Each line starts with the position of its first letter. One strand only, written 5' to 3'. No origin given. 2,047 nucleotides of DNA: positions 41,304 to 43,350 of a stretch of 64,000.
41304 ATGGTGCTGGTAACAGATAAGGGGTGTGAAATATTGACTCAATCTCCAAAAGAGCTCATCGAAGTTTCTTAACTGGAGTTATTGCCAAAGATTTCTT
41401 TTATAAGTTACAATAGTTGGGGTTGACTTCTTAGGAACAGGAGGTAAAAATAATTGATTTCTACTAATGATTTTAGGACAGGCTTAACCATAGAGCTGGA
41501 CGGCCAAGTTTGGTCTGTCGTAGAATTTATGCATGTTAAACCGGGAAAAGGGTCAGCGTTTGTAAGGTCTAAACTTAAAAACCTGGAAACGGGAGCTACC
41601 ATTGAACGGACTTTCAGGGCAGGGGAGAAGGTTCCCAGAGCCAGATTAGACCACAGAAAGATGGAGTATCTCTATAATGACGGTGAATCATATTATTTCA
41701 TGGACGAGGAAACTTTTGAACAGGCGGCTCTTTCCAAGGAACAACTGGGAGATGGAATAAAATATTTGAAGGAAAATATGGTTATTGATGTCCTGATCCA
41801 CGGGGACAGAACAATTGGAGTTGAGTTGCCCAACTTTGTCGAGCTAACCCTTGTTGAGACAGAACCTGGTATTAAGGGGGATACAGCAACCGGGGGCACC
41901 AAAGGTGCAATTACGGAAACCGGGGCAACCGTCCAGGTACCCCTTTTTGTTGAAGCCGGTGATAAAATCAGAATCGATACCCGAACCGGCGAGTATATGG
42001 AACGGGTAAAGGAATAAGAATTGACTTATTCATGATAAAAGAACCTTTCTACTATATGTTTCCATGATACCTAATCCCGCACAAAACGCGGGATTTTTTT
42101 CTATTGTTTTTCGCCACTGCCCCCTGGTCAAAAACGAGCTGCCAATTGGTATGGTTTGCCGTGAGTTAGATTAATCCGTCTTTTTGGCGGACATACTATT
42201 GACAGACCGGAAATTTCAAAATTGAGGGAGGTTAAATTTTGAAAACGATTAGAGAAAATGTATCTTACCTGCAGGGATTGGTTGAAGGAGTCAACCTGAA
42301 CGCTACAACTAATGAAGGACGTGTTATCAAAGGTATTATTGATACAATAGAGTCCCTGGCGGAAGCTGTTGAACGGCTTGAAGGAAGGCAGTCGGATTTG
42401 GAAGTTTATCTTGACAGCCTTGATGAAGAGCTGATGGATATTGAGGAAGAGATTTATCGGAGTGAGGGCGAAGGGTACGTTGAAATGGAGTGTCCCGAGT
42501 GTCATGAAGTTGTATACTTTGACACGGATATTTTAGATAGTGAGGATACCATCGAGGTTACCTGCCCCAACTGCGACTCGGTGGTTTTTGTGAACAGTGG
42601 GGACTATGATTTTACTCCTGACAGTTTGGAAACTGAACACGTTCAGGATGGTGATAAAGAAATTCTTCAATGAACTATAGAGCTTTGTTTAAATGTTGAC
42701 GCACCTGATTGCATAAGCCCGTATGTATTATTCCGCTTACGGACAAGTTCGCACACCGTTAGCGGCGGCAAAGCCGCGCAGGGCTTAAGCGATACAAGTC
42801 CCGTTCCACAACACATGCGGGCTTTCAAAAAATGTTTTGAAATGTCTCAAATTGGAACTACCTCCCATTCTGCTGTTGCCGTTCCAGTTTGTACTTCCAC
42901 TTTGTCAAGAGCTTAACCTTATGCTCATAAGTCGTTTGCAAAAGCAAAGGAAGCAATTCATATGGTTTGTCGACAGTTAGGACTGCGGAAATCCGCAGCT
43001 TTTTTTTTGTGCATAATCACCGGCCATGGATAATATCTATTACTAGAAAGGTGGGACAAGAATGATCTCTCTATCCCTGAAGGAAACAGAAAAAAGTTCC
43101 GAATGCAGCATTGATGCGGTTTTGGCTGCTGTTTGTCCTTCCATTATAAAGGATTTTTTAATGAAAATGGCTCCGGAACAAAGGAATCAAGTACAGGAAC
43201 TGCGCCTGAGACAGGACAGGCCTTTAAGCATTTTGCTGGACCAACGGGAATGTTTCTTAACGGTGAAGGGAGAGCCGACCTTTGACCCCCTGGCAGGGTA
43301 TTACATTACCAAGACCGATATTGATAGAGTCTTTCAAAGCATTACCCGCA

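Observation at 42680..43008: Copy 2 of the hairpin element lies in a 330-nt 3' region between a zinc-ribbon gene and a strong terminator, just upstream of spoIIIAA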

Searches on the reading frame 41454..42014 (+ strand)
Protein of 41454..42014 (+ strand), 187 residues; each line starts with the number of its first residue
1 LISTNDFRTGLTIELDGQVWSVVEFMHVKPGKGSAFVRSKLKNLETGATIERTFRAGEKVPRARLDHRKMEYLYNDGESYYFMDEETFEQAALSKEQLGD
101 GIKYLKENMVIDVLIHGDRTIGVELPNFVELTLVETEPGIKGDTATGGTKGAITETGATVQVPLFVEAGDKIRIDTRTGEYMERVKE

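Call 50: list_cluster_members(proteins=[window:41454-42014:+, window:43062-44072:+])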
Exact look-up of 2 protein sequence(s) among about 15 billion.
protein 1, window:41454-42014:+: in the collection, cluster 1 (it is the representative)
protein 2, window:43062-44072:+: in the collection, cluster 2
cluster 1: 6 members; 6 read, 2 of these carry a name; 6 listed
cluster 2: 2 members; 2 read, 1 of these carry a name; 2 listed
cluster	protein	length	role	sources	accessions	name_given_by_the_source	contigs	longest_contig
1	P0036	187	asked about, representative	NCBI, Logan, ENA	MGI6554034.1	MAG: elongation factor P [Bacillota bacterium]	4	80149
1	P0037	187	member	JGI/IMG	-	elongation factor P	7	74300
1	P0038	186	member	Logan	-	-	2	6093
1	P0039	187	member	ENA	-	-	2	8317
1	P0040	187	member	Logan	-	-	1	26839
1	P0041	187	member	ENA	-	-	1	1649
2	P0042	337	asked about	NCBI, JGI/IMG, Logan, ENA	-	stage III sporulation protein AA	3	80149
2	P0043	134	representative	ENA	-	-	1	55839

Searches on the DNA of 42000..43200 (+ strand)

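Call 9: search_rna_families(source=window, start=42000, end=43200, threshold=evalue, max_evalue=10)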
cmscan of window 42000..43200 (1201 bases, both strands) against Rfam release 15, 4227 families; matches with E-value up to 10: 10.
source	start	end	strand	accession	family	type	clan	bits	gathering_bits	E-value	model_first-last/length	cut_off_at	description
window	42016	42101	+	RF00513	Trp_leader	Cis-reg; leader;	-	21.1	41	0.19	1-100/100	no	Tryptophan operon leader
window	42057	42101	+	RF02278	Betaproteobacteria_toxic_sRNA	Gene; sRNA;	-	19.9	50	0.32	1-64/64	no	Betaproteobacteria toxic small RNA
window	42943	43007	+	RF00079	OmrA-B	Gene; sRNA;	-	19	40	0.99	1-87/87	no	OmrA-B family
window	42007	42100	+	RF02452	ncr1575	Gene; sRNA;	-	18.8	60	8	1-212/212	no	Bacillus sRNA ncr1575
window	42642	42700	+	RF00333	snoZ157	Gene; snRNA; snoRNA; CD-box;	CL00063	18.3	55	1.8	1-100/100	no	Small nucleolar RNA Z157/R69/R10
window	42958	43095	-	RF04310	nqrA-II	Cis-reg;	-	17.9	55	4.2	1-174/174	no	nqrA-II ncRNA motif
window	42065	42105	-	RF02416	TCV_H4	Cis-reg;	-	17.2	50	6.4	1-51/51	no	Turnip crinkle virus 3'UTR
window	43077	43195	+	RF00426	SCARNA15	Gene; snRNA; snoRNA; scaRNA;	CL00019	16.1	65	4.6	1-128/128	no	Small Cajal body specific RNA 15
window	42855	43022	+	RF00601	SCARNA20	Gene; snRNA; snoRNA; scaRNA;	-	14.3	44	6.4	1-130/130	no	Small Cajal body specific RNA 20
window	42599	42675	+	RF01121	sR38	Gene; snRNA; snoRNA; CD-box;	-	11.8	50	7.6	1-59/59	no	Small nucleolar RNA sR38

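Call 41: search_rna_families(source=L004, start=4300, end=4850, threshold=evalue, max_evalue=10)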
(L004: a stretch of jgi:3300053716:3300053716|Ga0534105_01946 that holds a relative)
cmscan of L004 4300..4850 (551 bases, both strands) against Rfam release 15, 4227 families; matches with E-value up to 10: 1.
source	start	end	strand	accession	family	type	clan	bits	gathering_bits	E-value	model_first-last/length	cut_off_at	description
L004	4414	4429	-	RF02914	DUF805b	Cis-reg;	CL00115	10.5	35.6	6.1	1-35/35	no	DUF805b RNA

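Call 74: search_dna_similar(query=window:42680-42980:+, collection=plasmids, mode=distant, max_evalue=0.01, max_rows=10)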
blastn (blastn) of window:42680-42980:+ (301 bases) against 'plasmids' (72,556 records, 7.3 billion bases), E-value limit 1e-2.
No match.

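Call 75: search_dna_similar(query=window:42680-42980:+, collection=phages, mode=distant, max_evalue=0.01, max_rows=10)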
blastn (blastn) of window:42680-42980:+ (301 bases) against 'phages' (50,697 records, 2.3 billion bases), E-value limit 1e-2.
No match.
